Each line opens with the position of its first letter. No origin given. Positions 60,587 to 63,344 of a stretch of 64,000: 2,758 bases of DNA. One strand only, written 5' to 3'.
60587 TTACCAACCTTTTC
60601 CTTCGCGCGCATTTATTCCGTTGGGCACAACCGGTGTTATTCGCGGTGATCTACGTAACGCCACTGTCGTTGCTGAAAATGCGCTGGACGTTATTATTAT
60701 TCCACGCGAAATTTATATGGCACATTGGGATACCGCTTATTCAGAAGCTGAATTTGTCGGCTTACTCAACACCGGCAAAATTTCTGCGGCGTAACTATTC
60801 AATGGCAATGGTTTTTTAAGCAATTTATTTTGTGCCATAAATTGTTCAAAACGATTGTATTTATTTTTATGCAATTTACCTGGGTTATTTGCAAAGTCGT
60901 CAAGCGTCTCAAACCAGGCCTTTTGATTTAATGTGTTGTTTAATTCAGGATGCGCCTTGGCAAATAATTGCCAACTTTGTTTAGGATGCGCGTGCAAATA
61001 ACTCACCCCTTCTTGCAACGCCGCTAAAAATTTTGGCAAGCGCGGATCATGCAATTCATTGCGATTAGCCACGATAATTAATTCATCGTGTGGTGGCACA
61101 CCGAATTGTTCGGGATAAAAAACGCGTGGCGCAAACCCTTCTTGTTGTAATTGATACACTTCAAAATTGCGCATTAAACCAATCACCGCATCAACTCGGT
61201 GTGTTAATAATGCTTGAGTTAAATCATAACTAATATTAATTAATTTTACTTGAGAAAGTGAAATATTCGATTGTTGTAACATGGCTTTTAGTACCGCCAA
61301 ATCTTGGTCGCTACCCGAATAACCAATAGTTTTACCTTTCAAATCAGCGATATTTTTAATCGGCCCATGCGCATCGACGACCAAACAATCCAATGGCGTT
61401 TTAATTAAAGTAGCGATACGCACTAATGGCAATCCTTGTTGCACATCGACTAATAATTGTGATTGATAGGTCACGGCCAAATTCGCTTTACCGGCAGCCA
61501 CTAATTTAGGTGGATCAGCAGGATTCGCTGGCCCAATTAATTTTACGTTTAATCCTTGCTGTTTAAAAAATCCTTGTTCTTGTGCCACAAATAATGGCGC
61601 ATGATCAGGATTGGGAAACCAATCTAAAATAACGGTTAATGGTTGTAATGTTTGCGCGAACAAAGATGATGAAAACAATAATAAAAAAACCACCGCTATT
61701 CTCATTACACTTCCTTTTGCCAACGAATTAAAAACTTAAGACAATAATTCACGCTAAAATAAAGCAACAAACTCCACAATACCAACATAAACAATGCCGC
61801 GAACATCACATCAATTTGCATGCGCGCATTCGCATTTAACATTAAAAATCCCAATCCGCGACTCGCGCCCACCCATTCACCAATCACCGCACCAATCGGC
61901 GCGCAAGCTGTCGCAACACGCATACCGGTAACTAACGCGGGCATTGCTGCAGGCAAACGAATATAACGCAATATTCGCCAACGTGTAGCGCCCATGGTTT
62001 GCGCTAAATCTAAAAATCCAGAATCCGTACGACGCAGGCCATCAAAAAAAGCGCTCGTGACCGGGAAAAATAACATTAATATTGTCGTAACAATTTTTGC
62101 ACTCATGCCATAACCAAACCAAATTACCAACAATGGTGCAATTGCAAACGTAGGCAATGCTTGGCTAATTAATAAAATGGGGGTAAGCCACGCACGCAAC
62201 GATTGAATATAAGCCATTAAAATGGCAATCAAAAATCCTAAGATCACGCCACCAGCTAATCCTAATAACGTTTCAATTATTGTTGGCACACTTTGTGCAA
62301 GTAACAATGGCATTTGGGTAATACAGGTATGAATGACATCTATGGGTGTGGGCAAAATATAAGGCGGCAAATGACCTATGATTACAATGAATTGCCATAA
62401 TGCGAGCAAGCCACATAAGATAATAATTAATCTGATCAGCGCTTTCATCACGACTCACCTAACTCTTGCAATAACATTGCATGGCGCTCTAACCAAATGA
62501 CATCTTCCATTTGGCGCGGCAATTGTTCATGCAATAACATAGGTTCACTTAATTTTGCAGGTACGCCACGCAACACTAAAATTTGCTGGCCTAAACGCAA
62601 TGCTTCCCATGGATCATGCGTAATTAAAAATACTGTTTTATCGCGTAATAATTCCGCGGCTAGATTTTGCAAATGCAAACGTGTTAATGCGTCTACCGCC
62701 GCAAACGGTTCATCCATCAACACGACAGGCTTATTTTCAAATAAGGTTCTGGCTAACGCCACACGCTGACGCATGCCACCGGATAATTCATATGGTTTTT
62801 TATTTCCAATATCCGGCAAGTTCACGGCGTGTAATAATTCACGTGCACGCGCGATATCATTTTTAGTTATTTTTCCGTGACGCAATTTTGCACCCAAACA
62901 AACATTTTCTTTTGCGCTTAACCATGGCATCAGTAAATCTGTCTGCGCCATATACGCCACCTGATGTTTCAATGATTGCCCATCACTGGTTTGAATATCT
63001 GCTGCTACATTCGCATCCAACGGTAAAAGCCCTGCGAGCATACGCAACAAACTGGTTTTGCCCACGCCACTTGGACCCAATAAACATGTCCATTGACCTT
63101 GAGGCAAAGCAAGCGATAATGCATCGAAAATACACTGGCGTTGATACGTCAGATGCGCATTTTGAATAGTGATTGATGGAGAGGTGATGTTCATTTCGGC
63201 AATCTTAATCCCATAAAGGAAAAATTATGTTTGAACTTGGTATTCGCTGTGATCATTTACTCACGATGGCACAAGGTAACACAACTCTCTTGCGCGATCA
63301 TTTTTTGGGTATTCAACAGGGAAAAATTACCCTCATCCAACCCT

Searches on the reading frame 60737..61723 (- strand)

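Call 76: search_protein_families(library=pfam, proteins=[window:60737-61723:-], max_evalue=0.0001)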
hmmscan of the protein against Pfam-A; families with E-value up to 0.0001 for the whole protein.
window:60737-61723:- (328 aa): 2 families
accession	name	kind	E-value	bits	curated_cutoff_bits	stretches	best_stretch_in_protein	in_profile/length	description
PF09084.16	NMT1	-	6.2e-67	226.1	20.5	1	38-249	1-215/216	NMT1/THI5 like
PF13379.11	NMT1_2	-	6.7e-07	29.8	24.7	1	30-152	7-118/252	NMT1-like family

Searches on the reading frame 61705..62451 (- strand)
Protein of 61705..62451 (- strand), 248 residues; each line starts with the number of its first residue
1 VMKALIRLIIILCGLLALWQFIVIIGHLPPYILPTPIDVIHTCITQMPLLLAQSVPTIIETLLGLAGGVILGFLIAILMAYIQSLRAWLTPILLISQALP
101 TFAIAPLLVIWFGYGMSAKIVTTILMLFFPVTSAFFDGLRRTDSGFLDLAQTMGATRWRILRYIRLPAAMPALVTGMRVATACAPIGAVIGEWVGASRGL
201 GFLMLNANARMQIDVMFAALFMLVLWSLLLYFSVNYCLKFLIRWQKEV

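Call 76: search_protein_families(library=pfam, proteins=[window:61705-62451:-], max_evalue=0.0001)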
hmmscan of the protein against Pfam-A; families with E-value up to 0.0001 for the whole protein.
window:61705-62451:- (248 aa): 1 family
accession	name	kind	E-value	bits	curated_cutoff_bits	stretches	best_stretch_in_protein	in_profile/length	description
PF00528.27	BPD_transp_1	-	2.3e-33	115.9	26.4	1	68-239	1-176/184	Binding-protein-dependent transport system inner membrane component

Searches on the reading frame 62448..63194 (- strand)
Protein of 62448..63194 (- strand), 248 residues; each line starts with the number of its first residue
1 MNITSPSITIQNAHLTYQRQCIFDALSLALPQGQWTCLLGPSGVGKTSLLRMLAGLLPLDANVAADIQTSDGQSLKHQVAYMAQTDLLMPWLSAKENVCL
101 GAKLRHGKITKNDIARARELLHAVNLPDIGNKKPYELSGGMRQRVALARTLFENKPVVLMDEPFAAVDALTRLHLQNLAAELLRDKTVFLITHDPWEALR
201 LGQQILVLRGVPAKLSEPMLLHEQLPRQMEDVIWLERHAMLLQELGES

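Call 76: search_protein_families(library=pfam, proteins=[window:62448-63194:-], max_evalue=0.0001)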
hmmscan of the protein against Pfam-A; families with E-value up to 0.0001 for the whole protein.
window:62448-63194:- (248 aa): 3 families
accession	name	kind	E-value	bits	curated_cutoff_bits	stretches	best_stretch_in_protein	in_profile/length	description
PF00005.33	ABC_tran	-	7.2e-29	101.6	25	1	24-165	2-137/137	ABC transporter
PF13304.12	AAA_21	-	6.8e-06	26.8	27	0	36-58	2-24/304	AAA domain, putative AbiEii toxin, Type IV TA system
PF20703.3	nSTAND1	-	8.6e-05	22.8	27.1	1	12-65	12-60/379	Novel STAND NTPase 1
